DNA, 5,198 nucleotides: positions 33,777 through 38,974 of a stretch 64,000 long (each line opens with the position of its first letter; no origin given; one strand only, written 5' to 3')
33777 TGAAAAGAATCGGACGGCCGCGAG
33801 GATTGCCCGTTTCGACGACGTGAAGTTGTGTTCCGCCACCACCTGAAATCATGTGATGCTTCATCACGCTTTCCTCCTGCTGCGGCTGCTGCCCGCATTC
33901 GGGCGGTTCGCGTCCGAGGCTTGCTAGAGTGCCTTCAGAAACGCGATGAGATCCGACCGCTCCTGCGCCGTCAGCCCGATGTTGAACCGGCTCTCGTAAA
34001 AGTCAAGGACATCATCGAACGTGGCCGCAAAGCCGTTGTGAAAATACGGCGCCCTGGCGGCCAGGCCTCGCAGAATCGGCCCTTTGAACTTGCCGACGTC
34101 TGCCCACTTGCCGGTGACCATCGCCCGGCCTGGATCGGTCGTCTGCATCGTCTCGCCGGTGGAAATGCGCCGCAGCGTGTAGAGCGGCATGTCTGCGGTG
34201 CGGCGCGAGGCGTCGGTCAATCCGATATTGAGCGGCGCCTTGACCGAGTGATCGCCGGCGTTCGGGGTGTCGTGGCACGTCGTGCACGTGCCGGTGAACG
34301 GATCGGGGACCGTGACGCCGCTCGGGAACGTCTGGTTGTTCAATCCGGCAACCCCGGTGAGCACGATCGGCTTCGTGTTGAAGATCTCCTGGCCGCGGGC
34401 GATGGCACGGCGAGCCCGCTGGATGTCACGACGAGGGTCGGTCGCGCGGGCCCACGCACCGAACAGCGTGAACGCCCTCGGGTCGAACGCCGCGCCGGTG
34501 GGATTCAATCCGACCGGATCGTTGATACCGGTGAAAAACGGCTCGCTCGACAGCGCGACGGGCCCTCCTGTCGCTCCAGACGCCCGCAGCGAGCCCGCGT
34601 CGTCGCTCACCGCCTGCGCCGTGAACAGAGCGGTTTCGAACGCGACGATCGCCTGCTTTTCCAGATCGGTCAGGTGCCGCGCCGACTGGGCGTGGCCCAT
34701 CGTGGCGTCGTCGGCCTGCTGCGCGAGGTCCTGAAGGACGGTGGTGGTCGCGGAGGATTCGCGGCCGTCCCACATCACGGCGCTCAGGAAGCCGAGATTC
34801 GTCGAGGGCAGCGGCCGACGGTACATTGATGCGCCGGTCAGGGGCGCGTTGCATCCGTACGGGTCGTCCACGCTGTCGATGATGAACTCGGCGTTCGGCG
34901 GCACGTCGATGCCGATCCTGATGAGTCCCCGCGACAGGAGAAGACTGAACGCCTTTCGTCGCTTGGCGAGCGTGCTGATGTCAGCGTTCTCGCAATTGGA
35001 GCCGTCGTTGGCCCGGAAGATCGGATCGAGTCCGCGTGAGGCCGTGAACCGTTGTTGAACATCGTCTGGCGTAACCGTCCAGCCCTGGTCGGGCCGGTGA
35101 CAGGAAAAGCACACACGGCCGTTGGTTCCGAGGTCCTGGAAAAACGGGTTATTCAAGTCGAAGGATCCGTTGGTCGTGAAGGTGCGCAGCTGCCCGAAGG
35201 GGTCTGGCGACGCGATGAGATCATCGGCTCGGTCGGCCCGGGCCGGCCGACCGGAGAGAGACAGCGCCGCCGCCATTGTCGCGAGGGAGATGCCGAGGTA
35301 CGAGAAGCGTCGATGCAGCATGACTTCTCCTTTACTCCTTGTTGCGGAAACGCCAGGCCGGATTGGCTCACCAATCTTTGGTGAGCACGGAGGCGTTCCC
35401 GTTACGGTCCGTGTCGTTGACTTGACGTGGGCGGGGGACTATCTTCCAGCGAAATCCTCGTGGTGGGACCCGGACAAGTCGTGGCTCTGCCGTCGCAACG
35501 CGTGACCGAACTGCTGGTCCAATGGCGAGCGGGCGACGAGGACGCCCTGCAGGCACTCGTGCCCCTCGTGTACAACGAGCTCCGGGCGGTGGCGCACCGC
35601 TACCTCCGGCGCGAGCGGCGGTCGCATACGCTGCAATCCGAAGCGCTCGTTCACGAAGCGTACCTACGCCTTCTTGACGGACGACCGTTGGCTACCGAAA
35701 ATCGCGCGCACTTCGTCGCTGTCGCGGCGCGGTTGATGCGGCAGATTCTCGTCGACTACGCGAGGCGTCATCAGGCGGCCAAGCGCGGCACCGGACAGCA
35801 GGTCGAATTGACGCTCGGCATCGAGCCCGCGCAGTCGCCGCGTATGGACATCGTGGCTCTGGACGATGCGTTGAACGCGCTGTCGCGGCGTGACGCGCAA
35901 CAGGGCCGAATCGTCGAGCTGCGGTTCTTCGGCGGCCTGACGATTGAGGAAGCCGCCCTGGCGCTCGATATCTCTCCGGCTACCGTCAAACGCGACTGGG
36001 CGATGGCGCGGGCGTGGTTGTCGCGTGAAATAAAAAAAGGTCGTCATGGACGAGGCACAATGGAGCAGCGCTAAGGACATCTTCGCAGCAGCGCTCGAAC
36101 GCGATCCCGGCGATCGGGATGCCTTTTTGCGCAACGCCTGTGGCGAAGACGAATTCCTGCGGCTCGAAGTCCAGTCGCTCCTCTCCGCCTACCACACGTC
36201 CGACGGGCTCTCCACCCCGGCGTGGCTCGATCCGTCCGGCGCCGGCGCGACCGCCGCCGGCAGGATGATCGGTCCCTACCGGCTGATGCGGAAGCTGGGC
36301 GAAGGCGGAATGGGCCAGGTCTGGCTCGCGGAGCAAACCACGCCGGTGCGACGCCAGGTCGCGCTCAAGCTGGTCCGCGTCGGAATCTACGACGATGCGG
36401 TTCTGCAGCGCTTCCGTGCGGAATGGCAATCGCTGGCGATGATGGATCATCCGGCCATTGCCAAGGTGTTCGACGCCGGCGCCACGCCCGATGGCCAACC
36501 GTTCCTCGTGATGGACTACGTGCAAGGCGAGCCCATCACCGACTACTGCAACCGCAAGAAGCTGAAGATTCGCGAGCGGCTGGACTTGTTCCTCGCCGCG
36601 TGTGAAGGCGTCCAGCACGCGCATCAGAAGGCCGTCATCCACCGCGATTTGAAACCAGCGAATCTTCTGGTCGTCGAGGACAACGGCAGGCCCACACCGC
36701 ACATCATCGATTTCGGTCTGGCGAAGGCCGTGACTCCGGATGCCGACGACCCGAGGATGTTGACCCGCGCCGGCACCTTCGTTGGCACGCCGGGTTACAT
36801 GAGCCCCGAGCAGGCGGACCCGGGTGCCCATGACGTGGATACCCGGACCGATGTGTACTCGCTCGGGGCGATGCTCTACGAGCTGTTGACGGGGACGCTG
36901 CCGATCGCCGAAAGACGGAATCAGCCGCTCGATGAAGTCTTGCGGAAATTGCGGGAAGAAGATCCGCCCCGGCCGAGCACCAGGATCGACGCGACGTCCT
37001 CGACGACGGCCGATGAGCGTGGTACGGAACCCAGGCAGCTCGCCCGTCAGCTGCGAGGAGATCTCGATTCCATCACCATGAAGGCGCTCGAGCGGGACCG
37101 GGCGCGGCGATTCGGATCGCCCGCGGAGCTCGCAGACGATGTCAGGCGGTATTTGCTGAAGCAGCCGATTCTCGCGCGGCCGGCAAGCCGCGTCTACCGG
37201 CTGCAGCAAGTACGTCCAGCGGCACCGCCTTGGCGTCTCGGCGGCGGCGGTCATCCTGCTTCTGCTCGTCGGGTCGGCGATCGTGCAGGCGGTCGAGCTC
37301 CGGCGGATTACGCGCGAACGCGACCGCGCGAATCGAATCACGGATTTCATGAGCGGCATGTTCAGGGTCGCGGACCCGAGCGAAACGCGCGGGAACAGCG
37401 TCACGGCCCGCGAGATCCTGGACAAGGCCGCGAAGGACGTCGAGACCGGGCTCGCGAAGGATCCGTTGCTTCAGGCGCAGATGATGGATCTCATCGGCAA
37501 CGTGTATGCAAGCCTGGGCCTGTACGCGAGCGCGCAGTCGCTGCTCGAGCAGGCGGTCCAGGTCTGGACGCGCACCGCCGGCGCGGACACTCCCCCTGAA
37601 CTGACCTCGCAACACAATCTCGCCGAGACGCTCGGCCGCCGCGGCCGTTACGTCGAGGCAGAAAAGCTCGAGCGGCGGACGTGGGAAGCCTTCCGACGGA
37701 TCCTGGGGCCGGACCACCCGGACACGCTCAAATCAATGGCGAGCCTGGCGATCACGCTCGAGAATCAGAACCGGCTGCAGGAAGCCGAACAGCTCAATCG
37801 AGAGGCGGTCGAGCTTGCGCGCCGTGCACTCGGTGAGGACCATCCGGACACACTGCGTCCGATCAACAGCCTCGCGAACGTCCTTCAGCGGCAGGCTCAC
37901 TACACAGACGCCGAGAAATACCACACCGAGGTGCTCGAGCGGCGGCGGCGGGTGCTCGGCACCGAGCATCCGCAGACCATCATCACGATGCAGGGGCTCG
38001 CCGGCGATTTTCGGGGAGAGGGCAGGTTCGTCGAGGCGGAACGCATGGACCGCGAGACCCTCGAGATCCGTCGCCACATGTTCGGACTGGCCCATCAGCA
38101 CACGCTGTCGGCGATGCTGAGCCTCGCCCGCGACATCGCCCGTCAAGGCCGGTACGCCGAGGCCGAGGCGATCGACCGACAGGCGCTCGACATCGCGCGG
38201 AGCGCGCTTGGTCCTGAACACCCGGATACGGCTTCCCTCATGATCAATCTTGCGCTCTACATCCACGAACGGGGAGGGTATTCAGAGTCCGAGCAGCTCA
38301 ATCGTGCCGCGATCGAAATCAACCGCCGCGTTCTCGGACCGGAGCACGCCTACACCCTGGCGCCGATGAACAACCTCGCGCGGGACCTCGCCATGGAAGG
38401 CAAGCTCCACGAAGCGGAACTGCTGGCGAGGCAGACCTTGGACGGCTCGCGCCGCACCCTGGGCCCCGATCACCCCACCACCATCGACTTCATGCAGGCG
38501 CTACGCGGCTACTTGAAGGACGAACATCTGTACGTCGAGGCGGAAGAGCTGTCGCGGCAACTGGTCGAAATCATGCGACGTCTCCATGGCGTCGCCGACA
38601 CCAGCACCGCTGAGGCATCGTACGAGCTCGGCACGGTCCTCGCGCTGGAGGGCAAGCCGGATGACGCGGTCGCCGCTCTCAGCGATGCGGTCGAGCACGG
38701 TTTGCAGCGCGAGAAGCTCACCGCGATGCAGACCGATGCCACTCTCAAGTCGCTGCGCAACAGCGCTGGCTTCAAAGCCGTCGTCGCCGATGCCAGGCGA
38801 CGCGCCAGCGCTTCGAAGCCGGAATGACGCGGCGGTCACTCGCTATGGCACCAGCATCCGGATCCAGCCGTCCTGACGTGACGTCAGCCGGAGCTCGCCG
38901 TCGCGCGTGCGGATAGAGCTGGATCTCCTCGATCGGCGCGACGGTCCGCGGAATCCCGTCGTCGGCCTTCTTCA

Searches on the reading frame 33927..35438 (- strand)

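Call 54: search_protein_families(library=pfam, proteins=[window:33927-35438:-], max_evalue=0.0001)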
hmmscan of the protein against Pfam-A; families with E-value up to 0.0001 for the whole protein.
window:33927-35438:- (504 aa): 2 families
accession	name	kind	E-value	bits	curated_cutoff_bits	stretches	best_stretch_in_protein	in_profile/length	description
PF03150.19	CCP_MauG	-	9e-06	26.8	25.6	0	105-259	18-99/149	Di-haem cytochrome c peroxidase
PF21419.2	RoxA-like_Cyt-c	-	3.6e-05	23.7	26.7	0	452-479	3-30/39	RoxA-like, cytochrome c-like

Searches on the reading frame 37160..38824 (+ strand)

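Call 54: search_protein_families(library=pfam, proteins=[window:37160-38824:+], max_evalue=0.0001)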
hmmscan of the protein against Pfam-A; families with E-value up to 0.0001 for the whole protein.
window:37160-38824:+ (555 aa): 10 families
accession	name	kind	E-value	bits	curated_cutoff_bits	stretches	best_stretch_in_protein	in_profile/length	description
PF13374.12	TPR_10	-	5.7e-84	274.5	27.5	7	189-230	1-42/42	Tetratricopeptide repeat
PF13424.12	TPR_12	-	1.4e-71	237.1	30.1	7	236-305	7-76/77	Tetratricopeptide repeat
PF24885.1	TPR_NPHP3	-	4.8e-45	154.2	100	6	100-222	93-215/239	Nephrocystin-3 TPR domain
PF07719.23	TPR_2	-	7.2e-11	41.8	27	0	484-512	1-29/34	Tetratricopeptide repeat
PF00515.34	TPR_1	-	2.9e-09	36.8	27.8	0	484-512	1-29/34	Tetratricopeptide repeat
PF07721.20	TPR_4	-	4.2e-09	36.6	27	0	317-337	2-22/26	Tetratricopeptide repeat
PF13432.12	TPR_16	-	1.2e-08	35.7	32.7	0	483-511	30-58/65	Tetratricopeptide repeat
PF13176.12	TPR_7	-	1.7e-08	34.4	27.9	0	237-264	4-31/36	Tetratricopeptide repeat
PF17874.7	TPR_MalT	-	2.7e-08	33.9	45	1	199-348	49-193/336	MalT-like TPR region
PF13181.12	TPR_8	-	1.3e-06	28.5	25.7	0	107-134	2-29/34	Tetratricopeptide repeat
